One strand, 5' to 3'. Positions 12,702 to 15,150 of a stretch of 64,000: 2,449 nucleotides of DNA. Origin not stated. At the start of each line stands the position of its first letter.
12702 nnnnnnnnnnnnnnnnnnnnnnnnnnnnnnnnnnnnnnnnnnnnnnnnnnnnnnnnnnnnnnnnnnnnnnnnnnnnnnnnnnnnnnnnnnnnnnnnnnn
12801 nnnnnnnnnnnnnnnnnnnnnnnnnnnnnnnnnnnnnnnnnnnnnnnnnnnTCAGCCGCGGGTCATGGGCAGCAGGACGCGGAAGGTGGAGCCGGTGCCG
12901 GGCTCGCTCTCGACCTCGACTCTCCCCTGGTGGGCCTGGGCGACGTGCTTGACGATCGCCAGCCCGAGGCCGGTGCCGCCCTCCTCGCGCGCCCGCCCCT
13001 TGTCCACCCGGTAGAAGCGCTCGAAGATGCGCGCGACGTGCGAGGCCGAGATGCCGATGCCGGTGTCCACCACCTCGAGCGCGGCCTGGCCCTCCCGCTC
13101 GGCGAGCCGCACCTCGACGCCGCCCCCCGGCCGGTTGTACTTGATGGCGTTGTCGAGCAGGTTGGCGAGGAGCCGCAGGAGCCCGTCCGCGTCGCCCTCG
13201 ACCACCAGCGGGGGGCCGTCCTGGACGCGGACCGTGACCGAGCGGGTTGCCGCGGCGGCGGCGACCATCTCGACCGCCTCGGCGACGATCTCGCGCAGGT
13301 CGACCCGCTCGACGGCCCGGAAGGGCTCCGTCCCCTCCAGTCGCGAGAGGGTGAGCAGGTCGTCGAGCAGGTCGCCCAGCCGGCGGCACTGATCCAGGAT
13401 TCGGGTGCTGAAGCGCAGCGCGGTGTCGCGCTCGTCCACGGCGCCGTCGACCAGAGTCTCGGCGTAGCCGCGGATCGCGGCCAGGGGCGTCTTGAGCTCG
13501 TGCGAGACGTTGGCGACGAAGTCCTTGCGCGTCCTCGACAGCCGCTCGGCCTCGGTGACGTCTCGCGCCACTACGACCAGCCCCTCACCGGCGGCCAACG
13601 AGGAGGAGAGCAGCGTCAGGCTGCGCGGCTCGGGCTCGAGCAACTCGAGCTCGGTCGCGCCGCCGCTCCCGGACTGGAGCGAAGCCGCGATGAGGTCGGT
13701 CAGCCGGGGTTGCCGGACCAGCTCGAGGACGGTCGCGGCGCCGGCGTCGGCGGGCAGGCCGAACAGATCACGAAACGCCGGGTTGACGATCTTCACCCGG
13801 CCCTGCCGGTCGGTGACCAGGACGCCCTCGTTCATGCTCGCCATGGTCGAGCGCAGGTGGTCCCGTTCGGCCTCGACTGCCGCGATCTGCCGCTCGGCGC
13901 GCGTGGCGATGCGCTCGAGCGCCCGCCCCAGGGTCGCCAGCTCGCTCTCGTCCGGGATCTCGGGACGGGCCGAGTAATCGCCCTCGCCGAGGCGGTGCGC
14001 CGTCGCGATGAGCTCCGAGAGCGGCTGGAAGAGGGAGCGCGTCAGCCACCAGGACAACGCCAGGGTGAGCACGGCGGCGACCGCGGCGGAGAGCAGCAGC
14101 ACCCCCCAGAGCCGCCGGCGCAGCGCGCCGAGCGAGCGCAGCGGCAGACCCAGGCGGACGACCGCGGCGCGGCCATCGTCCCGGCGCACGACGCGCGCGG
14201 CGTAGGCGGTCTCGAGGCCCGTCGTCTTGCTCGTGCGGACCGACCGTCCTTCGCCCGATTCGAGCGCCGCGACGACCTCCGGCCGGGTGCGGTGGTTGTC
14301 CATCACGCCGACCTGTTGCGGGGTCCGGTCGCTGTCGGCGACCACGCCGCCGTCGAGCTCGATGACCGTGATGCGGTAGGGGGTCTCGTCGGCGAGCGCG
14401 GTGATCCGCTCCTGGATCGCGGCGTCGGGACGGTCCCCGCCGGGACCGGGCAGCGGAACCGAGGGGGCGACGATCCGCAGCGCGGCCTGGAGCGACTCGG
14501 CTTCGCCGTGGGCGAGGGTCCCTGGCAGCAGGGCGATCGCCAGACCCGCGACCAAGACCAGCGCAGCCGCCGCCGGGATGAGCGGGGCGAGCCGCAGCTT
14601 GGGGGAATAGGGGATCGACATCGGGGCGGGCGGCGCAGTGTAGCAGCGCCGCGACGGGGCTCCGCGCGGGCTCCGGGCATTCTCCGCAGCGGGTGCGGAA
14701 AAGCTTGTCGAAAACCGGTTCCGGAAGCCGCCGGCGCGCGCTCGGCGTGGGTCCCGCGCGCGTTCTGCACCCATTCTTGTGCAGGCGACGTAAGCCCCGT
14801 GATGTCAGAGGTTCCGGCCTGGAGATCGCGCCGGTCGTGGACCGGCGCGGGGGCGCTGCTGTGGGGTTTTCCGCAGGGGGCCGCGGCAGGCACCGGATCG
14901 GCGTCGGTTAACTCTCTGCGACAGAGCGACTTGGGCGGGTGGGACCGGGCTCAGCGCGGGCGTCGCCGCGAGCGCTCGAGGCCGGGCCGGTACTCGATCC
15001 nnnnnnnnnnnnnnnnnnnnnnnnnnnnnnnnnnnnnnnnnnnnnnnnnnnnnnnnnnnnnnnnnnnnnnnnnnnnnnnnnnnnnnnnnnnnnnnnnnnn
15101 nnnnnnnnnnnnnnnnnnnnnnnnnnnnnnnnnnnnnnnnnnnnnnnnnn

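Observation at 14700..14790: Shared ~100-bp promoter block with an 18-bp palindrome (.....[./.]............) upstream of both the phoR-like and phoB-like genes (second copy 30485-30570)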

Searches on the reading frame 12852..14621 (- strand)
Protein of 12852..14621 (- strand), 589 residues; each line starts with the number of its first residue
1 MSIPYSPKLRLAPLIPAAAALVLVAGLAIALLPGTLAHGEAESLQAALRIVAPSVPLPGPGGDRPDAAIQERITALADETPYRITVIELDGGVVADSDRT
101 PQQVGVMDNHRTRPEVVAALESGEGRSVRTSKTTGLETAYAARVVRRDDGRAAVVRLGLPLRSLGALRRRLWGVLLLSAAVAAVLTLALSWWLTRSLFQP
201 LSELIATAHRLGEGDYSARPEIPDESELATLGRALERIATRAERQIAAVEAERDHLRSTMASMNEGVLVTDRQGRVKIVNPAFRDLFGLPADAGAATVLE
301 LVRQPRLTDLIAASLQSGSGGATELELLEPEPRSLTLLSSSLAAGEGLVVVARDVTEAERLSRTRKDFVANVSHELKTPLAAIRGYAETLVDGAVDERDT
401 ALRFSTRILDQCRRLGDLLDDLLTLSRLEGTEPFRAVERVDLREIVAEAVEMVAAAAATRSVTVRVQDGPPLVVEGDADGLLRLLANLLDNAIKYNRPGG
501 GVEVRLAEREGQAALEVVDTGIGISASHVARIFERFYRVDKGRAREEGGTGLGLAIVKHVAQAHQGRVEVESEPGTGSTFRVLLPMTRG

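Call 11: search_protein_families(library=pfam, proteins=[window:12852-14621:-])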
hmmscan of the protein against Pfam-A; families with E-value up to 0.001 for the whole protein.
window:12852-14621:- (589 aa): 8 families
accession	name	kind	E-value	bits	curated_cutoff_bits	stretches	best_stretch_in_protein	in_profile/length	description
PF02518.31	HATPase_c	-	1.6e-32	112.7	26.4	1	476-587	1-110/111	Histidine kinase-, DNA gyrase B-, and HSP90-like ATPase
PF00512.31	HisKA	-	3.6e-19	69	26.9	1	365-429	2-64/66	His Kinase A (phospho-acceptor) domain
PF00672.30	HAMP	-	8.7e-10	39.2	25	1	192-243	1-52/53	HAMP domain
PF12860.13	PAS_7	-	1.6e-07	31.9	27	1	261-360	2-112/115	PAS fold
PF08448.16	PAS_4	-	5e-07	30.4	23.1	1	262-360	3-110/110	PAS fold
PF13188.13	PAS_8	-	2.2e-05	24.6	21.8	1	256-297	3-43/65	PAS domain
PF00989.32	PAS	-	4.1e-05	24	22.6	1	255-293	2-40/113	PAS fold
PF13581.12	HATPase_c_2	-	0.00062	20.2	27.4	0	488-564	39-112/127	Histidine kinase-like ATPase domain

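Call 31: find_related_loci(query=window:12852-14621:-, collection=metagenome_contigs, flank=10000)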
Query window:12852-14621:- (589 aa) in metagenome_contigs; peptide patterns used: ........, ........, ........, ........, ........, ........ (x = any residue, [..] = any of these).
448 stretches matched a pattern; 207 encode a relative of the query (tblastn E <= 1e-3); the best 80 are kept; 80 distinct loci.
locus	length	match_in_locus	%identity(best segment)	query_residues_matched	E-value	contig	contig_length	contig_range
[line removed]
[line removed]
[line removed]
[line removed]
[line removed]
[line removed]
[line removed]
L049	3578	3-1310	62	156-588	7e-159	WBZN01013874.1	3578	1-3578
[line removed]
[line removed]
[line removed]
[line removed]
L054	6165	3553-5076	35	76-583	3e-81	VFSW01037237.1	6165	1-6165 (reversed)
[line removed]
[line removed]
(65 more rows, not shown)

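Call 43: search_protein_families(library=ncbifam, proteins=[window:12852-14621:-], max_evalue=0.01)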
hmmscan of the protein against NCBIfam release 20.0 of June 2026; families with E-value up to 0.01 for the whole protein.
window:12852-14621:- (589 aa): 91 families (the best 25 are shown)
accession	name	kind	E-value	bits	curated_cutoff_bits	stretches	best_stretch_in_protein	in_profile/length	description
NF046044.1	PnpS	equivalog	5.8e-109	364.7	400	1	200-585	1-390/390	two-component system histidine kinase PnpS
NF033092.0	HK_WalK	equivalog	6.8e-99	332.1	725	1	67-586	71-594/594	cell wall metabolism sensor histidine kinase WalK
TIGR02966.1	phoR_proteo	equivalog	2.9e-95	319.1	334.2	1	250-583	2-332/333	phosphate regulon sensor histidine kinase PhoR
NF053855.1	HisKinPhoRBctds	equivalog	5.5e-68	229.8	500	1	77-580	71-577/583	two-component system sensor histidine kinase PhoR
NF041735.1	hist_kin_RppB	equivalog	8.4e-64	215.9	400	1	364-585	215-438/438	two-component system sensor histidine kinase RppB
NF040691.1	MtrAB_MtrB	equivalog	9.6e-64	216.2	450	2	351-588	257-494/507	MtrAB system histidine kinase MtrB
NF033093.1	HK_VicK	exception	3e-61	207.4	680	1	192-587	32-436/448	cell wall metabolism sensor histidine kinase VicK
NF008235.0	PRK11006.1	equivalog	4e-60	203.9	390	1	177-586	19-423/431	phosphate regulon sensor histidine kinase PhoR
NF008312.0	PRK11100.1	equivalog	7.2e-57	193.3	356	2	367-585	258-473/477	two-component system sensor histidine kinase CreC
NF012163.2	BaeS_SmeS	equivalog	1.5e-52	179.1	500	2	359-582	234-454/457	sensor histidine kinase efflux regulator BaeS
NF045911.1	TCSHisKinNblS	equivalog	4.6e-52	177.2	1000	1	197-584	205-618/621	two-component system sensor histidine kinase NblS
TIGR01386.1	cztS_silS_copS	subfamily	2.2e-51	175.3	292.55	2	366-585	242-457/457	heavy metal sensor histidine kinase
NF008468.0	PRK11360.1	equivalog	1.3e-50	172.4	646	1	179-587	202-609/616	two-component system sensor histidine kinase AtoS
NF007837.0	PRK10549.1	equivalog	1e-48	166.2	603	2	359-587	234-459/466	envelope stress sensor histidine kinase BaeS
NF007898.0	PRK10604.1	equivalog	1.1e-44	153.4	478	2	358-587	205-424/433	two-component system sensor histidine kinase RstB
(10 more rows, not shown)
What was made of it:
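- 12852..14621 (-): phoR-like histidine kinase gene. NCBIfam best hits PnpS and phoR_proteo (calls 11, 43).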

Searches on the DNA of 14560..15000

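Call 82: search_rna_families(source=window, start=14560, end=15000, threshold=evalue, max_evalue=1)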
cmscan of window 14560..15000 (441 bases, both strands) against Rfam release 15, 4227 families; matches with E-value up to 1: 2.
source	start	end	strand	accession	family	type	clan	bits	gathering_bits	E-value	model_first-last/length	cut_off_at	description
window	14622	14730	+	RF02127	GNAS-AS1_1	Gene; lncRNA;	-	21.7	45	0.26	1-105/105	no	GNAS antisense RNA 1 conserved region 1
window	14641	14727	+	RF02133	HOXB13-AS1_2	Gene; lncRNA;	-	19.6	40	0.025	1-81/81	no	HOXB13 antisense RNA 1 conserved region 2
